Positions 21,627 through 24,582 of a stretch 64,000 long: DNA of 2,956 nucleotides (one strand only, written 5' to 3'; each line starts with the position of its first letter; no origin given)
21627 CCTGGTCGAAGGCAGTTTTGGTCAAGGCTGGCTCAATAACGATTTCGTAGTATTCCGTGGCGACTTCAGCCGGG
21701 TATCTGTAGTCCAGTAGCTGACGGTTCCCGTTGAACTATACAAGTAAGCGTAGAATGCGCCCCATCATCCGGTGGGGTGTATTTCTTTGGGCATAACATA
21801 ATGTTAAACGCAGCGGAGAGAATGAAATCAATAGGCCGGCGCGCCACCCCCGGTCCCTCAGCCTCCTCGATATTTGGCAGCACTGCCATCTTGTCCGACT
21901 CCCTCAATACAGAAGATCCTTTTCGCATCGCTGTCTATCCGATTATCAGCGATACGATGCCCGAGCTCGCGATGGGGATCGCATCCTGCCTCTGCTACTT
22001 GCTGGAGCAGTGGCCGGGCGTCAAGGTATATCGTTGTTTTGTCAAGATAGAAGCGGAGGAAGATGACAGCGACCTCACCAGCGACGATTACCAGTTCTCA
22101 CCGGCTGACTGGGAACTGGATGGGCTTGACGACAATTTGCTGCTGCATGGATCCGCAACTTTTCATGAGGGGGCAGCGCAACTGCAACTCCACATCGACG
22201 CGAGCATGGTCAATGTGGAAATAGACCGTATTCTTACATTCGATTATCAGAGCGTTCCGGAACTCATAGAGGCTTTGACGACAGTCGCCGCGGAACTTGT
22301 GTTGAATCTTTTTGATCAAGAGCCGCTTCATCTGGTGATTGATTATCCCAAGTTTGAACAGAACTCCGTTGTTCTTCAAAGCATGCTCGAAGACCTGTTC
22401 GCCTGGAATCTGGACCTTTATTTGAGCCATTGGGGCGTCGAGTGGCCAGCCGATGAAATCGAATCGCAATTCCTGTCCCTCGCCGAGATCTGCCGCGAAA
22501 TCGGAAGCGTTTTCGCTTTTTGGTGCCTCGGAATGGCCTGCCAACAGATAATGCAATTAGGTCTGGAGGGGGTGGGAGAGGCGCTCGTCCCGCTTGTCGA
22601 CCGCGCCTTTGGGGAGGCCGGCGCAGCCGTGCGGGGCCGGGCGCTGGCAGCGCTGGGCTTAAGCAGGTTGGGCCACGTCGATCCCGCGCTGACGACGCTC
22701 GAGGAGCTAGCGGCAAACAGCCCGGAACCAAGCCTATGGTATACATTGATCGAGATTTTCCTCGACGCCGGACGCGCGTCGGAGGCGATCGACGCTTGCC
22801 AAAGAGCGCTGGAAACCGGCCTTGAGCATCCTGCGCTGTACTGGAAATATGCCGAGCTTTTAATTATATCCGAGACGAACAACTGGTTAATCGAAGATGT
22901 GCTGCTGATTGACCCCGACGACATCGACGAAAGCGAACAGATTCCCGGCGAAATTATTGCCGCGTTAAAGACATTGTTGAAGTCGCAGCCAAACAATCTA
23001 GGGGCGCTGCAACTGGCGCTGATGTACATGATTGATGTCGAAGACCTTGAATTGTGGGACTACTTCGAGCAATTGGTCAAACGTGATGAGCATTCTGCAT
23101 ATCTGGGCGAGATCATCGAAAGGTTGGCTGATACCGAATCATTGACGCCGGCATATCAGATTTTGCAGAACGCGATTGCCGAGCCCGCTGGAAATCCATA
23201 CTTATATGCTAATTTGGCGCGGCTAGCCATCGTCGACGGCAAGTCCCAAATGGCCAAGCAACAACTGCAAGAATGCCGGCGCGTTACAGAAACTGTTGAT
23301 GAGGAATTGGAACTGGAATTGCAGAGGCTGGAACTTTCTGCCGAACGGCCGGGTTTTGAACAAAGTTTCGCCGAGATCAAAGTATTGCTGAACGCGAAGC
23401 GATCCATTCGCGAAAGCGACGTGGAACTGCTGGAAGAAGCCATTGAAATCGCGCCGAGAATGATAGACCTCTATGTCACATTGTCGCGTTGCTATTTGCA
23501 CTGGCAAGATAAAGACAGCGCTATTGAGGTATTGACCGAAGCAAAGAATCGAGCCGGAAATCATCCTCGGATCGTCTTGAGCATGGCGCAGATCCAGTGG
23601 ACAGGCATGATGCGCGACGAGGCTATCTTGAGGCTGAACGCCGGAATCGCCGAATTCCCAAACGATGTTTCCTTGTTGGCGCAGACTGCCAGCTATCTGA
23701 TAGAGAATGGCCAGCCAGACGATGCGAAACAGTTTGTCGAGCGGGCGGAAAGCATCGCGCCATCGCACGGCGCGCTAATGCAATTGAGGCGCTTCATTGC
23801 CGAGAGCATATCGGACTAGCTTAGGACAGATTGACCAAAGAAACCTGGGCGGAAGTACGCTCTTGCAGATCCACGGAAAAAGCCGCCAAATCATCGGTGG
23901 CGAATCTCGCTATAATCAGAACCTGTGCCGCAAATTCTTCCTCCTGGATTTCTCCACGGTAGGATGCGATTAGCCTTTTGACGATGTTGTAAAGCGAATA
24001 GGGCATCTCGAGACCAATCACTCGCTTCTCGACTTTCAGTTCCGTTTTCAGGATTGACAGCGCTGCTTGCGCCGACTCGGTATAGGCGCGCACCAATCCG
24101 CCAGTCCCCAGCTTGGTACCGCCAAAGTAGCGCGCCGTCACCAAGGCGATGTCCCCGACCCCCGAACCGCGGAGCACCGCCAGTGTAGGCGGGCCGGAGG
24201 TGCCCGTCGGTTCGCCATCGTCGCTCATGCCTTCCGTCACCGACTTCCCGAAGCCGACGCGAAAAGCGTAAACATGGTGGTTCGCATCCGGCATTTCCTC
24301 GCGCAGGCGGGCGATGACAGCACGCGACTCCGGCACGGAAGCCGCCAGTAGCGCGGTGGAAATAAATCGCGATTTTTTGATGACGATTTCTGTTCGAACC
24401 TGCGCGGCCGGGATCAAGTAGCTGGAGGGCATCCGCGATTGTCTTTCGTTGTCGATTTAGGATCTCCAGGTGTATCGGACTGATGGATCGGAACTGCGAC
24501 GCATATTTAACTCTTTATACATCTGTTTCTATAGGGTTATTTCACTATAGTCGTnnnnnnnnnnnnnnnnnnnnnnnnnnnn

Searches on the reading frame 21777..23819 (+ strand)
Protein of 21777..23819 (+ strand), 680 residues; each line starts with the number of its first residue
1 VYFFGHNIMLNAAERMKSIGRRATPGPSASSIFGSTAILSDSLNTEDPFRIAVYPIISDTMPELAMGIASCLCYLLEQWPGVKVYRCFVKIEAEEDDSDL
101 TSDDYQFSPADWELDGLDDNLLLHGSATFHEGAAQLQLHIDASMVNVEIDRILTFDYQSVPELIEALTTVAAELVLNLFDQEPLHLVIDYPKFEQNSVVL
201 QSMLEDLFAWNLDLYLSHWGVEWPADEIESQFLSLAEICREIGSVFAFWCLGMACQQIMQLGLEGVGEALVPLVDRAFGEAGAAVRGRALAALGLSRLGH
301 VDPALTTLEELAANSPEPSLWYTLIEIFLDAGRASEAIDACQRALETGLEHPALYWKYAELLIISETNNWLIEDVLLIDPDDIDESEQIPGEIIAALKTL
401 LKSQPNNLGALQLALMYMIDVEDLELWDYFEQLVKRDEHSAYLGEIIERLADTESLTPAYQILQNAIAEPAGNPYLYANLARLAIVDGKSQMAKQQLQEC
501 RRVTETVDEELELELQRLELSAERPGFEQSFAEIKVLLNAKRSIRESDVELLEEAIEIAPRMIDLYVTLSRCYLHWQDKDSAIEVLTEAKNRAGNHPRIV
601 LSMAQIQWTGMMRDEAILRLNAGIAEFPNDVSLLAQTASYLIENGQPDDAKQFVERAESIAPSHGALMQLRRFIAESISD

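Call 9: search_protein_families(library=pfam, proteins=[window:21777-23819:+], max_evalue=0.001)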
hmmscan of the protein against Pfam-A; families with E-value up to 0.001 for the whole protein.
window:21777-23819:+ (680 aa): 13 families
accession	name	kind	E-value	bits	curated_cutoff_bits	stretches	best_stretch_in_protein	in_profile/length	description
PF14559.12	TPR_19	-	2.5e-17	63.4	25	1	550-606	12-68/68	Tetratricopeptide repeat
PF13428.12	TPR_14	-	1.5e-11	44.2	23.5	0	318-361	1-44/44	Tetratricopeptide repeat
PF23914.1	TPR_CcmH_CycH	-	2.7e-08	34.2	42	0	310-368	42-100/158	Cytochrome c-type biogenesis protein H TPR domain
PF13431.12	TPR_17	-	4.7e-08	33.1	24.4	0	623-652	5-34/34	Tetratricopeptide repeat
PF13181.12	TPR_8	-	1e-07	32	25.7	0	564-593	2-31/34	Tetratricopeptide repeat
PF13432.12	TPR_16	-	1.9e-07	31.8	32.7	1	292-346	4-59/65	Tetratricopeptide repeat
PF12895.13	ANAPC3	-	5.1e-07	30.3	27.2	0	564-606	24-65/82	Anaphase-promoting complex, cyclosome, subunit 3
PF07719.23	TPR_2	-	1.1e-06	28.7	27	0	636-664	6-34/34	Tetratricopeptide repeat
PF00515.34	TPR_1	-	5e-05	23.4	27.8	0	320-346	3-29/34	Tetratricopeptide repeat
PF11846.14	Wzy_C_2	-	5.1e-05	23.7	28.5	0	300-344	128-172/191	Virulence factor membrane-bound polymerase, C-terminal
PF13424.12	TPR_12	-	8.6e-05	23.1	30.1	0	552-589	26-71/77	Tetratricopeptide repeat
PF16989.10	T6SS_VasJ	-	0.00034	20.6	26.2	0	437-506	166-237/255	Type VI secretion, EvfE, EvfF, ImpA, BimE, VC_A0119, VasJ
PF09295.16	ChAPs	-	0.00069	19.1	20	0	595-664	198-267/395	ChAPs (Chs5p-Arf1p-binding proteins)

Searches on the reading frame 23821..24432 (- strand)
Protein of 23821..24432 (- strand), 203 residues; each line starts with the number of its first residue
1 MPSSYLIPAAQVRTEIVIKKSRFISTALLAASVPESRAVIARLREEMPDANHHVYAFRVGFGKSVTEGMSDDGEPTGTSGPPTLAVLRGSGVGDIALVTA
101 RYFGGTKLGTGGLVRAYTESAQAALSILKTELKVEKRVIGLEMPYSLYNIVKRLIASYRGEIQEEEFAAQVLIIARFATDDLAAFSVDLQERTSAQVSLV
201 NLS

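Call 9: search_protein_families(library=pfam, proteins=[window:23821-24432:-], max_evalue=0.001)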
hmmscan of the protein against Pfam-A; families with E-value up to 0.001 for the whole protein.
window:23821-24432:- (203 aa): 2 families
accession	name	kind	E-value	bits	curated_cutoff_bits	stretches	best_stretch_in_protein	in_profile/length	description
PF01205.25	UPF0029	-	3.6e-31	107.8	27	1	19-125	1-107/107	Uncharacterized protein family UPF0029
PF09186.17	DUF1949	-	8.2e-08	32.5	23.7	1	141-196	1-56/56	Domain of unknown function (DUF1949)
